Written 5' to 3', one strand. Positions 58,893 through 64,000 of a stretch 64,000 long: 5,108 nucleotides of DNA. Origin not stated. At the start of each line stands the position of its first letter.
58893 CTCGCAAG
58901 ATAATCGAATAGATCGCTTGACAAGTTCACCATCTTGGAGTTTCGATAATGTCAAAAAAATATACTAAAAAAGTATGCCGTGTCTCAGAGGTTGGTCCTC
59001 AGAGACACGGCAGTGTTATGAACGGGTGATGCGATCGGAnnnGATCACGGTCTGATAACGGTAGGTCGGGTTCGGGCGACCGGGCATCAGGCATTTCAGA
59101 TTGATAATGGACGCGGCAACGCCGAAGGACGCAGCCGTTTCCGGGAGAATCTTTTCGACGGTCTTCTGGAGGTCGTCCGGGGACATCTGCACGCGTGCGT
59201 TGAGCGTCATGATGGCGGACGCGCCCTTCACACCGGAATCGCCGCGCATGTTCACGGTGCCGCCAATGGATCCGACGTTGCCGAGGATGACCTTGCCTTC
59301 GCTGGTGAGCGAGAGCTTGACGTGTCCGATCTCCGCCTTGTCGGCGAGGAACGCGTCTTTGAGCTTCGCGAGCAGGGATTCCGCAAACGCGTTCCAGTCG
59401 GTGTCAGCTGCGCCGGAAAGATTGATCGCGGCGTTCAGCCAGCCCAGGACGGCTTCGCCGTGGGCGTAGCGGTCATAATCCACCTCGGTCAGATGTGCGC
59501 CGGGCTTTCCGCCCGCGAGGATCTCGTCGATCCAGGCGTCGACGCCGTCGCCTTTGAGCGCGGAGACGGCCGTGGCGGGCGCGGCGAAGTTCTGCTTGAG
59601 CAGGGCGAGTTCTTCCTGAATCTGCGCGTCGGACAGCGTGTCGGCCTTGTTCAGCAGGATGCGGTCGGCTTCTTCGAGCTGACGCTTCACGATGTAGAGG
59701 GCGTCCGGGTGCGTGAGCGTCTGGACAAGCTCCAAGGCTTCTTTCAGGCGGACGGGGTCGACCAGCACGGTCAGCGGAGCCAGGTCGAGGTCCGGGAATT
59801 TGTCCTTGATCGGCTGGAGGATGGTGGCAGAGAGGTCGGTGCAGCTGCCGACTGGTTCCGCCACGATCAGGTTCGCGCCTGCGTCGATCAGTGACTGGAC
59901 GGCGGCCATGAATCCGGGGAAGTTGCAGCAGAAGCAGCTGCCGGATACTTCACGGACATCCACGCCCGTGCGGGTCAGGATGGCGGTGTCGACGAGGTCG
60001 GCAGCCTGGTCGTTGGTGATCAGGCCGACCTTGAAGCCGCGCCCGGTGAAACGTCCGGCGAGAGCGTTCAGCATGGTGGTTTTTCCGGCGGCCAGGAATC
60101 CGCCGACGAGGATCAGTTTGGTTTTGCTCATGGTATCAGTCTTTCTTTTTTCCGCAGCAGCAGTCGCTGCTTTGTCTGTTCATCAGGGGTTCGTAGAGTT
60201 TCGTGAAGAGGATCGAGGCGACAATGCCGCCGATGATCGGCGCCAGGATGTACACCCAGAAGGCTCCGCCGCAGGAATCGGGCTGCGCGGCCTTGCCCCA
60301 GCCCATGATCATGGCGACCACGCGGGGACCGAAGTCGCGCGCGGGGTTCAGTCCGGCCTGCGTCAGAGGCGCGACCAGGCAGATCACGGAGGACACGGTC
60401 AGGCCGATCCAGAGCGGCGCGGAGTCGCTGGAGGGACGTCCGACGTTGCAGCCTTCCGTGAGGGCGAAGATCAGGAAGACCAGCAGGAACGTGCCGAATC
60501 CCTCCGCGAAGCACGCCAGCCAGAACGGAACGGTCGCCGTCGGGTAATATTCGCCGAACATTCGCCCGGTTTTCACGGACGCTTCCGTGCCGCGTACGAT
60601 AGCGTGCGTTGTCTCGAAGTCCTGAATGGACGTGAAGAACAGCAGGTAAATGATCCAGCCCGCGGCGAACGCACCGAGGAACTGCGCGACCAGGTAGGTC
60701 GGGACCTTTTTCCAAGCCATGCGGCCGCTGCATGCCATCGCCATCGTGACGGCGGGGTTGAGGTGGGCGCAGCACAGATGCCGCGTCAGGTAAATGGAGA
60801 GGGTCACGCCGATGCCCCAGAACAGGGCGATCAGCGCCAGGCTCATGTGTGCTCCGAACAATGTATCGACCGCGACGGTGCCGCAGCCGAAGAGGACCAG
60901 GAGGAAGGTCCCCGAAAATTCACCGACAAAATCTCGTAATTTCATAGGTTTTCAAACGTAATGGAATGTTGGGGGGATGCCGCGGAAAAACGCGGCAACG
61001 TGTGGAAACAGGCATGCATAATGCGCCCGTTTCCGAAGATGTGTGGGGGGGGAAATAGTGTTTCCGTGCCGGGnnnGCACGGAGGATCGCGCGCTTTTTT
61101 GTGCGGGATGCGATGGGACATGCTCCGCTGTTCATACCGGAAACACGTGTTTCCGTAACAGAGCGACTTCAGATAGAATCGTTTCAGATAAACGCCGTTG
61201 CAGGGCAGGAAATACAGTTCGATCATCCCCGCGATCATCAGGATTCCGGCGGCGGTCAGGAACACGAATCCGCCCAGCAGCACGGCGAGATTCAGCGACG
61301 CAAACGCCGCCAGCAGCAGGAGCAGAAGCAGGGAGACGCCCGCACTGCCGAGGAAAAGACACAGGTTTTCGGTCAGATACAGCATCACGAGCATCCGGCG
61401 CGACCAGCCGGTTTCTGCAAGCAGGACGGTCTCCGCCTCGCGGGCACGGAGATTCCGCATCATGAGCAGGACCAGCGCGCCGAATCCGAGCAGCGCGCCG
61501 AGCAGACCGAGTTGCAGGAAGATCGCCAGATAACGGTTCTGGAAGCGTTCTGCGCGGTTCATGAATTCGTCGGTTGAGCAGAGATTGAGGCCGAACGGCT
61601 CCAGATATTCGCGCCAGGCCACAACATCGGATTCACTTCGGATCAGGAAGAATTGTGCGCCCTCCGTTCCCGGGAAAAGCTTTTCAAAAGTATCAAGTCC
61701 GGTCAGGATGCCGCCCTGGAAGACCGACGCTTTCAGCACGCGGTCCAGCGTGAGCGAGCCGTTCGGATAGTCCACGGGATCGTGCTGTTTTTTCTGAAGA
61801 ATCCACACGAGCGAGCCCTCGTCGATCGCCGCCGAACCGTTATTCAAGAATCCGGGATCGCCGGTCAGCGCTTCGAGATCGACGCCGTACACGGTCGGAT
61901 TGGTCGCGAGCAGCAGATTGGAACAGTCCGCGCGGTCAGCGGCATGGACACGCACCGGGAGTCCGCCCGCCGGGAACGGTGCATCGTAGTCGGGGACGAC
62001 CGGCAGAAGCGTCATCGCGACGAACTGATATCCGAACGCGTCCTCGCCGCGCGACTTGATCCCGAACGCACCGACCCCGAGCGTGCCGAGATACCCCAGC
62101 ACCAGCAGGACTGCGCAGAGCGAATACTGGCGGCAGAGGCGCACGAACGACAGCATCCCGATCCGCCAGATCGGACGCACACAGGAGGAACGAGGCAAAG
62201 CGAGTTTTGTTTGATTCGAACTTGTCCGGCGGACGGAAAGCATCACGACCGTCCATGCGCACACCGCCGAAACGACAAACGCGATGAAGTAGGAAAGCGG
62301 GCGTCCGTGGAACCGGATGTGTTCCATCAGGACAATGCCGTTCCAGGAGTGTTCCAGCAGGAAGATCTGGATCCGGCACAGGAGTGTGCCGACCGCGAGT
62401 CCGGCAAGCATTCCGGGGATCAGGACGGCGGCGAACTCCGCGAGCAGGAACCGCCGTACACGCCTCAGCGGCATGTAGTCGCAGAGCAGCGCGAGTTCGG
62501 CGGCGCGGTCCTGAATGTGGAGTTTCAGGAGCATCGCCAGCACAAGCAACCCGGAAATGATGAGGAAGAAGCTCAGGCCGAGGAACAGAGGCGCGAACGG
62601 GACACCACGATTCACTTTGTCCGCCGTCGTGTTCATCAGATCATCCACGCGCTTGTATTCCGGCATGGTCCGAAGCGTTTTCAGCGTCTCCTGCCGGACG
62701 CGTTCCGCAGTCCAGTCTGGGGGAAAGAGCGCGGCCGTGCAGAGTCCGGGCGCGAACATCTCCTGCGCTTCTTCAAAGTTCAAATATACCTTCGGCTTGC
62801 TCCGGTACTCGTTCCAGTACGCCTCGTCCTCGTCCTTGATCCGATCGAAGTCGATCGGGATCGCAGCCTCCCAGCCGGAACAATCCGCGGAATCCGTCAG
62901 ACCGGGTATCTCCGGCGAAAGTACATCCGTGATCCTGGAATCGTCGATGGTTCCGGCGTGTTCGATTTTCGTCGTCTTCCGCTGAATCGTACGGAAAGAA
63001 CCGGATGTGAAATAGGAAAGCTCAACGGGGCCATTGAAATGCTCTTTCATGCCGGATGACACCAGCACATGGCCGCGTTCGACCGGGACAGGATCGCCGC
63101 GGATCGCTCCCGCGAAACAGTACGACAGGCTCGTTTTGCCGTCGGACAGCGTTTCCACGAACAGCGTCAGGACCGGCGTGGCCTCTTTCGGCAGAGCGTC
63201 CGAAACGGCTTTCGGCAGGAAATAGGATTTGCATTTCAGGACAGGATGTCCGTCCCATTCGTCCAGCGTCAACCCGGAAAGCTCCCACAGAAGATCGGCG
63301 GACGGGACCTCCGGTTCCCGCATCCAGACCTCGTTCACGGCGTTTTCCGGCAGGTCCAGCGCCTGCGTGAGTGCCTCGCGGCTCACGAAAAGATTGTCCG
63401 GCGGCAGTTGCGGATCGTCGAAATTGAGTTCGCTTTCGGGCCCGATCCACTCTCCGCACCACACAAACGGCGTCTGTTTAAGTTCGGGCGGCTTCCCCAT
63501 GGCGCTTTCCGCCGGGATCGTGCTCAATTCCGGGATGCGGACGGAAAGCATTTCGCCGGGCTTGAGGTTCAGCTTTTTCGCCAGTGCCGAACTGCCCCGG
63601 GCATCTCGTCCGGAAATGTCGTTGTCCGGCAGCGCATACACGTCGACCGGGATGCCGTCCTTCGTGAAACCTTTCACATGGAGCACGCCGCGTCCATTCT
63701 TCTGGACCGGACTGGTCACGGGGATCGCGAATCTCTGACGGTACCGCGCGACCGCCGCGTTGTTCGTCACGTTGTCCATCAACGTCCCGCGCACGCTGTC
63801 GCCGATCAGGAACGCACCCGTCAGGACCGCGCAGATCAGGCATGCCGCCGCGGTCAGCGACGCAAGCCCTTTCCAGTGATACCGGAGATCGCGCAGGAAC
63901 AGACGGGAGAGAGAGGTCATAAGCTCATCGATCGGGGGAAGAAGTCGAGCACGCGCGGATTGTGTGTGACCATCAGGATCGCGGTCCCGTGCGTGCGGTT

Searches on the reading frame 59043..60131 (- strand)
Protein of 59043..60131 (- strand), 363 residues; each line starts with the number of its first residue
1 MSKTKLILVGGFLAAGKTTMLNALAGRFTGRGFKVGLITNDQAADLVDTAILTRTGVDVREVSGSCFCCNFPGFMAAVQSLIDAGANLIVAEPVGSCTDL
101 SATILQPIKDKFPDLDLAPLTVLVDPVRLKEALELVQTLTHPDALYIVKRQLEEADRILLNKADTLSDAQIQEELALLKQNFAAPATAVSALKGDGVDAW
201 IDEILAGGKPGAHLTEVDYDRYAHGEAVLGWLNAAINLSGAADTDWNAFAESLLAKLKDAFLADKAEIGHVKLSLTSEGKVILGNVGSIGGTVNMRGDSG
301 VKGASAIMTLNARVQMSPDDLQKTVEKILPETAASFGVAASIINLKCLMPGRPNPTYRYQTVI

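Call 44: search_protein_families(library=pfam, proteins=[window:59043-60131:-], max_evalue=0.001)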
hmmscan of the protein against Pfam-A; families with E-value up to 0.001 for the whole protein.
window:59043-60131:- (363 aa): 2 families
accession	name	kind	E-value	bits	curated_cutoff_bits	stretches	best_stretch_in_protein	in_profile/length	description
PF02492.25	cobW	-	9.9e-19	68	20.7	1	7-180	3-170/180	CobW/HypB/UreG, nucleotide-binding domain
PF03308.22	MeaB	-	0.00018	21.1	23.1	0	4-52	33-81/273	Methylmalonyl Co-A mutase-associated GTPase MeaB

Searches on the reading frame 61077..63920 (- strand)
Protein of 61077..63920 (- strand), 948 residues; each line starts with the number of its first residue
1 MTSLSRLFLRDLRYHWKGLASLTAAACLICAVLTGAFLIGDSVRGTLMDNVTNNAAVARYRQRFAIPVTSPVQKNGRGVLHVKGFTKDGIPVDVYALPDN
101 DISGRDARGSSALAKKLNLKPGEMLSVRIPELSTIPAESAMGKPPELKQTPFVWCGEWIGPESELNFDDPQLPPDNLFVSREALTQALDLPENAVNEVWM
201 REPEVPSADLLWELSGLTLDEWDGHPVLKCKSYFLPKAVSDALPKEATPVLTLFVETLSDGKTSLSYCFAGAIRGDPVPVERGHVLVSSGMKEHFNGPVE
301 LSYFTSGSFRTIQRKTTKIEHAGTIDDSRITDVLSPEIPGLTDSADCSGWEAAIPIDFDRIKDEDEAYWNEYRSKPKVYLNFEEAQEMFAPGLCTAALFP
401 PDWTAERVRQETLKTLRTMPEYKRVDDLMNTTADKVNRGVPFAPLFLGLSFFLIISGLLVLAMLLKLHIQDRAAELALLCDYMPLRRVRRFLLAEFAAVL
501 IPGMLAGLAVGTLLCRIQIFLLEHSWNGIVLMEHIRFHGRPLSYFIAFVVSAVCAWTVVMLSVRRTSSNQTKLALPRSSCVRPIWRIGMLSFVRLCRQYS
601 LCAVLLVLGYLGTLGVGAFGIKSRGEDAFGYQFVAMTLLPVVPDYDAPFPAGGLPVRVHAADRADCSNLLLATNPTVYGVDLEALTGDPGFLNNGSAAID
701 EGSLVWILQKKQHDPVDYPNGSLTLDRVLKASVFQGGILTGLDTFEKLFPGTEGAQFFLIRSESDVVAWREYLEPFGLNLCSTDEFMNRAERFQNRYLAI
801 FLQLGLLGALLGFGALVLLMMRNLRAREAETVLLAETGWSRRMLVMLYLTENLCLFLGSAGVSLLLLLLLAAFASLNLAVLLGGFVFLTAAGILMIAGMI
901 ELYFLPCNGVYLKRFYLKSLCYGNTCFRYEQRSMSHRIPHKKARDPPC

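Call 44: search_protein_families(library=pfam, proteins=[window:61077-63920:-], max_evalue=0.001)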
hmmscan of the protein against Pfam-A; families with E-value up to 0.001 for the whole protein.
window:61077-63920:- (948 aa): 1 family
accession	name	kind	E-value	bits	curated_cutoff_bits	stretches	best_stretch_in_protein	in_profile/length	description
PF02687.27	FtsX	-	4.7e-06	27.1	25.5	1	449-568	3-117/120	FtsX-like permease C-terminal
